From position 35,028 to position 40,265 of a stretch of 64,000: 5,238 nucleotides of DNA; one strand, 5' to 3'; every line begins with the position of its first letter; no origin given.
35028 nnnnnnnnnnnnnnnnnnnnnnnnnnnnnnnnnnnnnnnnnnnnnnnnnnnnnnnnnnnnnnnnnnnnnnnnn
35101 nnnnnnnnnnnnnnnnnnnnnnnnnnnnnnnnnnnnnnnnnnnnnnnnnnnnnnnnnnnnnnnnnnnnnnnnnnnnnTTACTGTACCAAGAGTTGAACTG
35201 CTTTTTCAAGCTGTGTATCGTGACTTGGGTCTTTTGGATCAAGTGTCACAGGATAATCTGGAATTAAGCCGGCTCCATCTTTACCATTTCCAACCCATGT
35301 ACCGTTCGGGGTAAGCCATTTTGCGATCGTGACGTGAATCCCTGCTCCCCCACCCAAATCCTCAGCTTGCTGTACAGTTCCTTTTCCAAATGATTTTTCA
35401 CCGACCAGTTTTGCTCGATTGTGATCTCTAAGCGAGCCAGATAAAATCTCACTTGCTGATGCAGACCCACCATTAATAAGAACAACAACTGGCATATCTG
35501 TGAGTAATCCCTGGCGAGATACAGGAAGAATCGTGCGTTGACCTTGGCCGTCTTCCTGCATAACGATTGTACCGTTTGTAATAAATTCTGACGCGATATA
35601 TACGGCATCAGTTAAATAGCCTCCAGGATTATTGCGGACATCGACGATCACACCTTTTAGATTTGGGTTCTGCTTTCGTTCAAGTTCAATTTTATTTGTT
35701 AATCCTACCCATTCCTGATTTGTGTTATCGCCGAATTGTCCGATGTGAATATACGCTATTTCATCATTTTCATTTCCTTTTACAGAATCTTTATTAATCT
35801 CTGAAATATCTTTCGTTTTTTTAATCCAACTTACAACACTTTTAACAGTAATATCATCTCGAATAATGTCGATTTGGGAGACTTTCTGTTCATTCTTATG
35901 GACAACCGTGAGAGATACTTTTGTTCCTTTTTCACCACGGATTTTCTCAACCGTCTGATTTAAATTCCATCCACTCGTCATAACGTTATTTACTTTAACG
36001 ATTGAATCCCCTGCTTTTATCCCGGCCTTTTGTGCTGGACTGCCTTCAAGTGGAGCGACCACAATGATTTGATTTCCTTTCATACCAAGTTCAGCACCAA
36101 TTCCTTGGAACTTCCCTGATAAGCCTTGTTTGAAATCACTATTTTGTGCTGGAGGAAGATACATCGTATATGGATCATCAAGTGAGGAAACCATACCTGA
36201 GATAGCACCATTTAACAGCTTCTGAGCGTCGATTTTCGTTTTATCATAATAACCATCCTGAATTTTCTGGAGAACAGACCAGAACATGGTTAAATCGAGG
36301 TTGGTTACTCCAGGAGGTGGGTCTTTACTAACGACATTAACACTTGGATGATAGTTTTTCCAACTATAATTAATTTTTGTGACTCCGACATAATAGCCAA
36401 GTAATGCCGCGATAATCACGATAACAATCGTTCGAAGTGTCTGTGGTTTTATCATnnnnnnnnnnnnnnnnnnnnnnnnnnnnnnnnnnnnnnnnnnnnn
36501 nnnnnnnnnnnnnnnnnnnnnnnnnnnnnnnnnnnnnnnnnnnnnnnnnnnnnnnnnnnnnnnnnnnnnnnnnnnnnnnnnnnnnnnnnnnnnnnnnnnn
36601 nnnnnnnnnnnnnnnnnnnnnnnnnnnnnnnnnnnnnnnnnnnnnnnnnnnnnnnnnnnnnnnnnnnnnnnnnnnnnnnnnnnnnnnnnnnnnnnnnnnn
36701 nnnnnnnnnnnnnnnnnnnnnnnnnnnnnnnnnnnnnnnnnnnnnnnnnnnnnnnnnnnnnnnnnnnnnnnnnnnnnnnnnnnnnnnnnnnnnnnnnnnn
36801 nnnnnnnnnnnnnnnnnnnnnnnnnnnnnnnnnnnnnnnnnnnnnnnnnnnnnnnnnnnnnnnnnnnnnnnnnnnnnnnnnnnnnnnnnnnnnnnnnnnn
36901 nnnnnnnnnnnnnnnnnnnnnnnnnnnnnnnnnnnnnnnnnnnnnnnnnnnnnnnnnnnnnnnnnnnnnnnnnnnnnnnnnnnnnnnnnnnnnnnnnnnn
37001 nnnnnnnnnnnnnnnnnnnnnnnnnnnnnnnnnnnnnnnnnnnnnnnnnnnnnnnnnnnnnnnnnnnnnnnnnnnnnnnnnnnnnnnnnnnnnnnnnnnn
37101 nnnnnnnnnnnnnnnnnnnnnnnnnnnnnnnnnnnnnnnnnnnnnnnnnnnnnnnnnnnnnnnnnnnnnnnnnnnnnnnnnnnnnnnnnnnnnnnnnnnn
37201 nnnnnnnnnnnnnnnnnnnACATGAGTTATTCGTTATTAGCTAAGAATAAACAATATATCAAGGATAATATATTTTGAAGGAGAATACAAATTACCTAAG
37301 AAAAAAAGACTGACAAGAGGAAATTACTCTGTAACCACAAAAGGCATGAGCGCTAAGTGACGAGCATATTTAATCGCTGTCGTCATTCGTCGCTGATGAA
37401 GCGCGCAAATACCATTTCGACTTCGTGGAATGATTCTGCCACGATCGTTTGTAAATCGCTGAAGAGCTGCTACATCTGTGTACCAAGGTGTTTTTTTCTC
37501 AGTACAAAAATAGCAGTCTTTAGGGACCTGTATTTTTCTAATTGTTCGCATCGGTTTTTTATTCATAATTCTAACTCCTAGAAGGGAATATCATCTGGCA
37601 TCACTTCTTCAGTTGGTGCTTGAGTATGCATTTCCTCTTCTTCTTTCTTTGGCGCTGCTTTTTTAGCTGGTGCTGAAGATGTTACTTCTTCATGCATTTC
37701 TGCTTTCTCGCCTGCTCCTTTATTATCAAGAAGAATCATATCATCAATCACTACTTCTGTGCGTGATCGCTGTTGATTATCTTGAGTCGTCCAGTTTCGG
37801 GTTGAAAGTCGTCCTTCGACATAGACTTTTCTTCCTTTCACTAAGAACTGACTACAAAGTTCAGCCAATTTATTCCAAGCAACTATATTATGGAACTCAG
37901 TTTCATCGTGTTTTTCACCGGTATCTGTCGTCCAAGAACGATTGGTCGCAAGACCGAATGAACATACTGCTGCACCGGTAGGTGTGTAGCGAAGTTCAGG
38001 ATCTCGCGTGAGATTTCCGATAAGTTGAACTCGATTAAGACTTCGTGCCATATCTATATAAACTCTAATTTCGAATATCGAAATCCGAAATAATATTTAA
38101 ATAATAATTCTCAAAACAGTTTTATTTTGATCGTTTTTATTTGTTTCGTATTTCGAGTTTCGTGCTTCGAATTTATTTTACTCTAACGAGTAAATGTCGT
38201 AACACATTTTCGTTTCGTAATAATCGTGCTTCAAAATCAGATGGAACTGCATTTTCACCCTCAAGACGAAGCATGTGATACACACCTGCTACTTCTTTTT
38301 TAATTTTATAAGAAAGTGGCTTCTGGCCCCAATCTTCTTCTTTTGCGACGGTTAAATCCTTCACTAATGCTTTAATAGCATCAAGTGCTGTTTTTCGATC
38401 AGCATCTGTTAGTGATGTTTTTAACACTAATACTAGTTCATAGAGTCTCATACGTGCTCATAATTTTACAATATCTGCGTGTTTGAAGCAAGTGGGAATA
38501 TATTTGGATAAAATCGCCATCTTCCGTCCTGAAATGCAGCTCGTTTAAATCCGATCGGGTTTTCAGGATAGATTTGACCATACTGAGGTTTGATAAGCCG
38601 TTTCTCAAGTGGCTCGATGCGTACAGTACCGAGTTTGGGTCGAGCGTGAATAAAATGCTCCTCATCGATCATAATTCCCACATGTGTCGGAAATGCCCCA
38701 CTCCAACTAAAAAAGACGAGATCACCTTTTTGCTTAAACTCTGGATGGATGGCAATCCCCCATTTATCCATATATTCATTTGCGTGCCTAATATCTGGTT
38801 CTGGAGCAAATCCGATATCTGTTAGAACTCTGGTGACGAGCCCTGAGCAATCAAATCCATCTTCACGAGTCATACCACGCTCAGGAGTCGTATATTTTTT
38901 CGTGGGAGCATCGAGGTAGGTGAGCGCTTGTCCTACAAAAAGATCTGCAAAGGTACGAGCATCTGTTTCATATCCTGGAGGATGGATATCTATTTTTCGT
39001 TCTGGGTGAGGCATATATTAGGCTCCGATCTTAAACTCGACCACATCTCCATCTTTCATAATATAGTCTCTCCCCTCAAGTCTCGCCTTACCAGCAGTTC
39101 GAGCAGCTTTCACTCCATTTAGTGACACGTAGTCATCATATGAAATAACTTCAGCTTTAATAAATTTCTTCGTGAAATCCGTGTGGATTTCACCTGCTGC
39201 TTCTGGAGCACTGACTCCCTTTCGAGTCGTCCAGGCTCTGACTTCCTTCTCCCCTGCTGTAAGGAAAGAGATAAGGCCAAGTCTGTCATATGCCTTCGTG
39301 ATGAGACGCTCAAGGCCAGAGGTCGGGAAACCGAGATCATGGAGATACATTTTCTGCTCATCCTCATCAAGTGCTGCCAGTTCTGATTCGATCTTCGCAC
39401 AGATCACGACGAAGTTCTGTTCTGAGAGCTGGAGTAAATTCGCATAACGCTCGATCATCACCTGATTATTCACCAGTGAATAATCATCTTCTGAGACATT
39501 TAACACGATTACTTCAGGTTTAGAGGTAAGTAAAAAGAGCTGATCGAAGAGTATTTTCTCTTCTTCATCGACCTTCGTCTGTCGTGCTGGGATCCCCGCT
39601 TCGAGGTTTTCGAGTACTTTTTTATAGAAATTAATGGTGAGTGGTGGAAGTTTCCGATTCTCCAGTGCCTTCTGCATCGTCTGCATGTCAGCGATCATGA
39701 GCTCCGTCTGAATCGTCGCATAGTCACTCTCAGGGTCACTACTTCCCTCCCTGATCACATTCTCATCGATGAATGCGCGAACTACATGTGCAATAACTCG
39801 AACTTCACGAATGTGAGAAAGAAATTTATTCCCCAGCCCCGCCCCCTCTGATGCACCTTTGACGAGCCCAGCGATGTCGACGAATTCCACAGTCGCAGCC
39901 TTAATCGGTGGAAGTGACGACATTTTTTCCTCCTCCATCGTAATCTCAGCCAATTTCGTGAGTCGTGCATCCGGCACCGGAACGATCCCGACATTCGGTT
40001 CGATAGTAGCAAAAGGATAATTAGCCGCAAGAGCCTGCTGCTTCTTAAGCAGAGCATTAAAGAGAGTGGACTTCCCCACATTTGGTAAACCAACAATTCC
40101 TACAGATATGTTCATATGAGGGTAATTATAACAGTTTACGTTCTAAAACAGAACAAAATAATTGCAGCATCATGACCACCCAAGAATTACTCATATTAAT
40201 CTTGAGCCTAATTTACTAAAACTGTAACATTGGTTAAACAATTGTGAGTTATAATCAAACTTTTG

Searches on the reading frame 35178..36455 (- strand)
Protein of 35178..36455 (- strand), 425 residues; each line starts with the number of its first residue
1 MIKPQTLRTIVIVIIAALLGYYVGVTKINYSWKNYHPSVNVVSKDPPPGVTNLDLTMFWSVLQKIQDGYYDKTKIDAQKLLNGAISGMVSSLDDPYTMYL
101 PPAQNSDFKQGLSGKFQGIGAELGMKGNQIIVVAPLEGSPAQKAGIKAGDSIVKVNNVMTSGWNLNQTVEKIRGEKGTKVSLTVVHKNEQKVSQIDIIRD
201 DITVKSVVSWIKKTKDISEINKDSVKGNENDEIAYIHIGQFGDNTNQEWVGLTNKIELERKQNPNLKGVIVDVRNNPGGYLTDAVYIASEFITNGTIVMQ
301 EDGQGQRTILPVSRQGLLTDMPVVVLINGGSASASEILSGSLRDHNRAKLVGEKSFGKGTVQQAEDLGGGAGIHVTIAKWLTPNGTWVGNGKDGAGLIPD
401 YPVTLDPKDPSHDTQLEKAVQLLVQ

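Call 19: search_protein_families(library=pfam, proteins=[window:35178-36455:-], max_evalue=0.00001)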
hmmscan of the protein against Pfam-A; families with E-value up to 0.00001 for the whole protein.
window:35178-36455:- (425 aa): 5 families
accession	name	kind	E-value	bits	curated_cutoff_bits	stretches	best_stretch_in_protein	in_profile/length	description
PF03572.23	Peptidase_S41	-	1.9e-46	158.1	24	1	233-403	2-165/165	Peptidase family S41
PF17820.7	PDZ_6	-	4.4e-12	46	27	1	131-184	1-52/54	PDZ domain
PF00595.29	PDZ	-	1.7e-11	44.8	23.2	1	118-184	11-80/81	PDZ domain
PF22694.1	CtpB_N-like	-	3.7e-10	40.6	27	1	53-100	36-81/85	Activating protease CtpB N-terminal domain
PF13180.12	PDZ_2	-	5.4e-10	39.9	27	1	118-193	2-76/80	PDZ domain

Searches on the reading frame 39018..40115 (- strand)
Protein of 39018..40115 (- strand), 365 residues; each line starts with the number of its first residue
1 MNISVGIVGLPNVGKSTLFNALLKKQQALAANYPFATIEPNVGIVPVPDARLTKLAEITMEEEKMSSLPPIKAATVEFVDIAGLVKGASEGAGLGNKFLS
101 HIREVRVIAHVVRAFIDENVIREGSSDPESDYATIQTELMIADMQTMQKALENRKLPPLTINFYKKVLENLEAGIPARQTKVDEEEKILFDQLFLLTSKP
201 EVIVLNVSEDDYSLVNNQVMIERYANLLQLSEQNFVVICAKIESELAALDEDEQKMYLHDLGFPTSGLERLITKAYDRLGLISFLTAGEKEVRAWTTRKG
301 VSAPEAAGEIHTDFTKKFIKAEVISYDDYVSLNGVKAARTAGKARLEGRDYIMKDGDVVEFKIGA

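Call 20: search_protein_families(library=pfam, proteins=[window:39018-40115:-], max_evalue=0.00001)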
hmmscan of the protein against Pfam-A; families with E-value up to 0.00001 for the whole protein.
window:39018-40115:- (365 aa): 3 families
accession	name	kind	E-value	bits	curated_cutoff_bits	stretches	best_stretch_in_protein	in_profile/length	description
PF06071.19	YchF-GTPase_C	-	9.9e-36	122.2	27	1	281-363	1-83/84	Protein of unknown function (DUF933)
PF01926.29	MMR_HSR1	-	8.5e-22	77.9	21.9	1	5-118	2-86/113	50S ribosome-binding GTPase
PF02421.24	FeoB_N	-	2.2e-07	31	27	1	4-46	2-43/156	Ferrous iron transport protein B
